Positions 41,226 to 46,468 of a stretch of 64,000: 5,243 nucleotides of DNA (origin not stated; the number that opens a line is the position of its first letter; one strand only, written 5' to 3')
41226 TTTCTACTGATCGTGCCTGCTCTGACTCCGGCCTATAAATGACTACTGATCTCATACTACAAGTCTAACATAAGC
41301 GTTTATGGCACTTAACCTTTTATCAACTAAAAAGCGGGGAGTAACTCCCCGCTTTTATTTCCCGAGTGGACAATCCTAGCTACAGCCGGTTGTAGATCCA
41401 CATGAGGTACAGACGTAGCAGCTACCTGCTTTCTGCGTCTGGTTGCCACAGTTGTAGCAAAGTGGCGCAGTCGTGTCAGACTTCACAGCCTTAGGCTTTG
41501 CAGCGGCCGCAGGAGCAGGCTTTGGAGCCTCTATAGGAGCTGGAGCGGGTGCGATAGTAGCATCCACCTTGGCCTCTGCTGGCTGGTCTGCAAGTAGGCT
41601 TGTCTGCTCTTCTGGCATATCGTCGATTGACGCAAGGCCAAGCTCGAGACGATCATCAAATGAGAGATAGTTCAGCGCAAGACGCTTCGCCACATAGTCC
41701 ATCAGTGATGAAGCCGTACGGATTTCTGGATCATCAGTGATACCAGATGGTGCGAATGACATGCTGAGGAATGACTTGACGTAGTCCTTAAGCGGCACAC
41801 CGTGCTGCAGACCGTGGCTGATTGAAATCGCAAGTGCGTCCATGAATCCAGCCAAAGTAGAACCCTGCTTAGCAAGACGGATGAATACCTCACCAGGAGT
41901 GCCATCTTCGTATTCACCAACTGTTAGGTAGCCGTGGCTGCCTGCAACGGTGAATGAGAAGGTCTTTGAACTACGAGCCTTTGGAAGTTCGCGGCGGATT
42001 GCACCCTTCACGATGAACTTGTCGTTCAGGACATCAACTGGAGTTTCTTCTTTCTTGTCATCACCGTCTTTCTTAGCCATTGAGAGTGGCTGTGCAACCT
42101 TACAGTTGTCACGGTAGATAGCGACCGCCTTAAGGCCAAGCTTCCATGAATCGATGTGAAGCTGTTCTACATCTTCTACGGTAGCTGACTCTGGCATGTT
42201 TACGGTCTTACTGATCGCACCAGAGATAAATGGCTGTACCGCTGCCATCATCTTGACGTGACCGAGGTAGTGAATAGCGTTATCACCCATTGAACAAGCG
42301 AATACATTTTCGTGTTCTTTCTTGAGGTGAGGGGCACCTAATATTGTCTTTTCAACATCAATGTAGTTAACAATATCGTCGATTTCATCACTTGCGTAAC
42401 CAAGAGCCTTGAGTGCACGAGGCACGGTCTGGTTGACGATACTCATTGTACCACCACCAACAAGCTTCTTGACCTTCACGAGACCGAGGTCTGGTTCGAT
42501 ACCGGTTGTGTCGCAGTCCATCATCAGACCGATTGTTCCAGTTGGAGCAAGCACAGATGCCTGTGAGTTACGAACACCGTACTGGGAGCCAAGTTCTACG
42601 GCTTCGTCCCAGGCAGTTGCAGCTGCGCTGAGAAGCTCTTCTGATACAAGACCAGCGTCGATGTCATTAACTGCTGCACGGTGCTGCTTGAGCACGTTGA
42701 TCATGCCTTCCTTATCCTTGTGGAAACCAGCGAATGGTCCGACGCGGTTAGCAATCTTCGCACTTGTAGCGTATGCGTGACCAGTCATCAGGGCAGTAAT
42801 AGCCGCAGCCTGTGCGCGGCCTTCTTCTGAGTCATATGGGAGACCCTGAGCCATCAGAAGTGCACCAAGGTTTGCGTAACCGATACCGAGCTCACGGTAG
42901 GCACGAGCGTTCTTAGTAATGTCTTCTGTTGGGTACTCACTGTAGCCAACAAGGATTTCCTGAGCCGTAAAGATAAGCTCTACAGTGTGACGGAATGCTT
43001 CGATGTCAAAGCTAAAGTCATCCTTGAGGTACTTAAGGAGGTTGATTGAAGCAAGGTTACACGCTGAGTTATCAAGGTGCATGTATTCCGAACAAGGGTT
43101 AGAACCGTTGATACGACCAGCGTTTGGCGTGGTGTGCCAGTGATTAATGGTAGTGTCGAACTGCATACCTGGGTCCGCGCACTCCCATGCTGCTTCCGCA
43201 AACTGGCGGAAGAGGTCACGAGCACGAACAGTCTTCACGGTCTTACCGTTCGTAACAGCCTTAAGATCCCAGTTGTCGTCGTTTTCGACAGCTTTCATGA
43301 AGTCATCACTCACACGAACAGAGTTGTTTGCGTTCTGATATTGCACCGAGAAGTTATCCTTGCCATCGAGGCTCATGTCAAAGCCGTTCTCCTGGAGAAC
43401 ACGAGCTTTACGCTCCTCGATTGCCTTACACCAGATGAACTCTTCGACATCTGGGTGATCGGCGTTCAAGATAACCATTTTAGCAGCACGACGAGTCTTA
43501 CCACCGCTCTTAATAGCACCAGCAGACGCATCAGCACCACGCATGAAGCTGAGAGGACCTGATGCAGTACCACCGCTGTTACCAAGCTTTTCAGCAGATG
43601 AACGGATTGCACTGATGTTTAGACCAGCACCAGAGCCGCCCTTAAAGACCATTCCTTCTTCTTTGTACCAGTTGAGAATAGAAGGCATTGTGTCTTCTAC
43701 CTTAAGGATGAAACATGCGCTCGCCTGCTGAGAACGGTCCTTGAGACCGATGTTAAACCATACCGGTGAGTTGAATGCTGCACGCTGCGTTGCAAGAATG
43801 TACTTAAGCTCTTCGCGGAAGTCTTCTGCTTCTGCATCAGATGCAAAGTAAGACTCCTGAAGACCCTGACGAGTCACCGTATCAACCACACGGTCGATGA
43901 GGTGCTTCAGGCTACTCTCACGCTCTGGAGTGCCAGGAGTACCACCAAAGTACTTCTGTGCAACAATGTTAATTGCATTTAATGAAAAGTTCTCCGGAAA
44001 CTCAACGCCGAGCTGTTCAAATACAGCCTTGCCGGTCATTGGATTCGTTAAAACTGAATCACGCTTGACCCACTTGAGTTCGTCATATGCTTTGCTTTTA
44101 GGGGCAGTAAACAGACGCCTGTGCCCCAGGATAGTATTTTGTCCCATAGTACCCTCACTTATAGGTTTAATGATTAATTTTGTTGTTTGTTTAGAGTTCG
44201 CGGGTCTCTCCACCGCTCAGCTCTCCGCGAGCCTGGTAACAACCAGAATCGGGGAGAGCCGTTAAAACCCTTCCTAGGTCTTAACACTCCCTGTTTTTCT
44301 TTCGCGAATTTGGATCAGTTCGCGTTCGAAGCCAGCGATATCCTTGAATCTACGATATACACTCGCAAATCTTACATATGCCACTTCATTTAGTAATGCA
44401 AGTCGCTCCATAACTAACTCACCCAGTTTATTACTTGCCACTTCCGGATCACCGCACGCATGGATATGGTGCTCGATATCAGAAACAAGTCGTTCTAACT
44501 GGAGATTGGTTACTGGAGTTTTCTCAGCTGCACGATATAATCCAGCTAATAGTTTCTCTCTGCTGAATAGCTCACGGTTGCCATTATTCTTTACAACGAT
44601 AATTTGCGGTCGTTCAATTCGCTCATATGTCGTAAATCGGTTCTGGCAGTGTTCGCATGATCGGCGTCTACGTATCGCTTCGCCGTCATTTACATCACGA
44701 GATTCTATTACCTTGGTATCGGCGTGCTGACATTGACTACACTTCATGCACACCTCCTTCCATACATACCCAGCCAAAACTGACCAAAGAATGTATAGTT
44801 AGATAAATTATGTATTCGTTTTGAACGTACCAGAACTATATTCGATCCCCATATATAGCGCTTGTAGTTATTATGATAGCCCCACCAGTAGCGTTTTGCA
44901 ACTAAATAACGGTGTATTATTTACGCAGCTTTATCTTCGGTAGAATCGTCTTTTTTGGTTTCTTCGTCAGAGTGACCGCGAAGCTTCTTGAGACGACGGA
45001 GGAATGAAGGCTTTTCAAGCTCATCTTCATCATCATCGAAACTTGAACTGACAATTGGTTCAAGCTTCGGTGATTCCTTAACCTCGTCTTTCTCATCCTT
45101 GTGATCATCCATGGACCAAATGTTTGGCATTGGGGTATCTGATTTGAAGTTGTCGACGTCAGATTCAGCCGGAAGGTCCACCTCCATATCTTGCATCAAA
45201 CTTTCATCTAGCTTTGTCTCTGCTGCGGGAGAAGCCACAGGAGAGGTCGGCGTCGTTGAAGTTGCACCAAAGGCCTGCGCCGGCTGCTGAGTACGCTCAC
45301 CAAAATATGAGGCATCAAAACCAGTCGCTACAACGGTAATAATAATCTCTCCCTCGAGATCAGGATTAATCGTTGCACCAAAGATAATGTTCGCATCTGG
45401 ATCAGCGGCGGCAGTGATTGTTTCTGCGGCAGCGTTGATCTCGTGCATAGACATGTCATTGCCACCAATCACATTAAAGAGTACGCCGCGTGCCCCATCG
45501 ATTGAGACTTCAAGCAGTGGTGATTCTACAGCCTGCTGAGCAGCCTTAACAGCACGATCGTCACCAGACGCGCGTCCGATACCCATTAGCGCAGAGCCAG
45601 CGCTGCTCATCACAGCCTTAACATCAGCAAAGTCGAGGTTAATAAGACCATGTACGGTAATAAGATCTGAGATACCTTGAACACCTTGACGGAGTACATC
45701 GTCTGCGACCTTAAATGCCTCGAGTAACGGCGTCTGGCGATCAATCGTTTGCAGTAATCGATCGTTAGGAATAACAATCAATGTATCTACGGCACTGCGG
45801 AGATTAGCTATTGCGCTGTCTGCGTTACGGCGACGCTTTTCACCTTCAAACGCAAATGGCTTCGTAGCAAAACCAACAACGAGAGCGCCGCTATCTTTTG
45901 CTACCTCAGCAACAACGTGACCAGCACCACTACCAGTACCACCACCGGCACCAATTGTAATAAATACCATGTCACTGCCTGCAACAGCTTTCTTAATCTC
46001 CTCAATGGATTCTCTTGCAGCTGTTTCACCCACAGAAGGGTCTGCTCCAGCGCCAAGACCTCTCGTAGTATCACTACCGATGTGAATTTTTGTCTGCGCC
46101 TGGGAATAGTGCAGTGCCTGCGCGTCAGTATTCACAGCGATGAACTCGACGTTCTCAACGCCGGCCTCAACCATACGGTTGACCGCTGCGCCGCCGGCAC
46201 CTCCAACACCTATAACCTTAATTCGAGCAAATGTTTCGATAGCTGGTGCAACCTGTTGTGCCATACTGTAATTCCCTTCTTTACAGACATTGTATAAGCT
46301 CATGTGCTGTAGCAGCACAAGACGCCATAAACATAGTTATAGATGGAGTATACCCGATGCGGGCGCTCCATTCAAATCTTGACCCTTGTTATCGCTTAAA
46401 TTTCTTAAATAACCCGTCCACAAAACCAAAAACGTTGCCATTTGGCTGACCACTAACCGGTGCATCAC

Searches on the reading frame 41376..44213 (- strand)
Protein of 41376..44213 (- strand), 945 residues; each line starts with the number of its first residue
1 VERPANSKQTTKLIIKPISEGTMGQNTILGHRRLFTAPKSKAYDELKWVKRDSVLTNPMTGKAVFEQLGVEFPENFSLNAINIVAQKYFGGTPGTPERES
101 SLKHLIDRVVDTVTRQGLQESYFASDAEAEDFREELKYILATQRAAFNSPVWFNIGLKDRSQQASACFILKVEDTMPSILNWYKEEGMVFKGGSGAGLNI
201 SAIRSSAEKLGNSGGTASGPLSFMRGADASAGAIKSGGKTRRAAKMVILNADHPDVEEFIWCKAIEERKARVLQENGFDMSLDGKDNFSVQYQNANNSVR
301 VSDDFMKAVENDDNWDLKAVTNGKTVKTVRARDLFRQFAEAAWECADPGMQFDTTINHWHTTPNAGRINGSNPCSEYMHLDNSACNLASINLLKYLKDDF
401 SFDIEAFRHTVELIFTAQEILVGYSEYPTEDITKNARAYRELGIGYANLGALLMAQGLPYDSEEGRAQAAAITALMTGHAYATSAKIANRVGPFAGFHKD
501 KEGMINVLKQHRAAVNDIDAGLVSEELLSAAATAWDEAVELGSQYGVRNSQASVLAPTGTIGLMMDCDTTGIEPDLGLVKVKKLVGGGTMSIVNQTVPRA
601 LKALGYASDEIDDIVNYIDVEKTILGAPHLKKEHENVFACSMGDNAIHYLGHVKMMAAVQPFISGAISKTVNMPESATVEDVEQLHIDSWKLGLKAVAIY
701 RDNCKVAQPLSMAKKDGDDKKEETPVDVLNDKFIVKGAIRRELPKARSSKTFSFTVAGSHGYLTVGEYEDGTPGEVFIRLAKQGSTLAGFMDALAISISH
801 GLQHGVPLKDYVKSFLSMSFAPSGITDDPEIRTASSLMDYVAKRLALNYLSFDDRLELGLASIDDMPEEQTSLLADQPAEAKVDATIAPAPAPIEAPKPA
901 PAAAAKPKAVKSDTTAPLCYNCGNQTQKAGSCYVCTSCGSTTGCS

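Call 8: search_protein_families(library=pfam, proteins=[window:41376-44213:-], max_evalue=0.001)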
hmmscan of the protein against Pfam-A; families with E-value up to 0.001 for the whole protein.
window:41376-44213:- (945 aa): 3 families
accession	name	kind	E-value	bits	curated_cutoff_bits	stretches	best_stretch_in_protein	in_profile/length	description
PF02867.20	Ribonuc_red_lgC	-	3.9e-144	481.6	23.9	1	165-700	1-523/523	Ribonucleotide reductase, barrel domain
PF08471.15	Ribonuc_red_2_N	-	7.7e-16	58.6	27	1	60-143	1-103/103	Class II vitamin B12-dependent ribonucleotide reductase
PF12637.14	TSCPD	-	1.4e-10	41.8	22.8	1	758-846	13-85/88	TSCPD domain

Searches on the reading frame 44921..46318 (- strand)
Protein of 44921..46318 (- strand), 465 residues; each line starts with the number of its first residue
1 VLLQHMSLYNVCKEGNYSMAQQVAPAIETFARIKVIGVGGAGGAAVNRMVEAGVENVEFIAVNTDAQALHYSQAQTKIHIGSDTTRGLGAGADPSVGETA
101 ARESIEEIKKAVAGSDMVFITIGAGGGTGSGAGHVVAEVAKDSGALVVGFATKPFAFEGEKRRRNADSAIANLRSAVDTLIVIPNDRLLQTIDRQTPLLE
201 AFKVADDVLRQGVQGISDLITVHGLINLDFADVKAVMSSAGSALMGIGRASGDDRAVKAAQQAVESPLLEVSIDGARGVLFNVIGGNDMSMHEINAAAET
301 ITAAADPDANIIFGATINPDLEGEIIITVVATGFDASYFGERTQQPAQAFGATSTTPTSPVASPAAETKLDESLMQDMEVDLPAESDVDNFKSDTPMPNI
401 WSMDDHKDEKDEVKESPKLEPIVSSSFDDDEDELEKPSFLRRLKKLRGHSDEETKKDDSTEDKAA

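Call 8: search_protein_families(library=pfam, proteins=[window:44921-46318:-], max_evalue=0.001)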
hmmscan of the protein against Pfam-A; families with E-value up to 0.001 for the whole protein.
window:44921-46318:- (465 aa): 2 families
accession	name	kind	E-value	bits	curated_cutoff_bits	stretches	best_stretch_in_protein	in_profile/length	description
PF00091.31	Tubulin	-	9.7e-50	169.9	33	1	32-192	1-189/190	Tubulin/FtsZ family, GTPase domain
PF12327.13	FtsZ_C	-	3.7e-36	123.7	27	1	241-335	1-95/95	FtsZ family, C-terminal domain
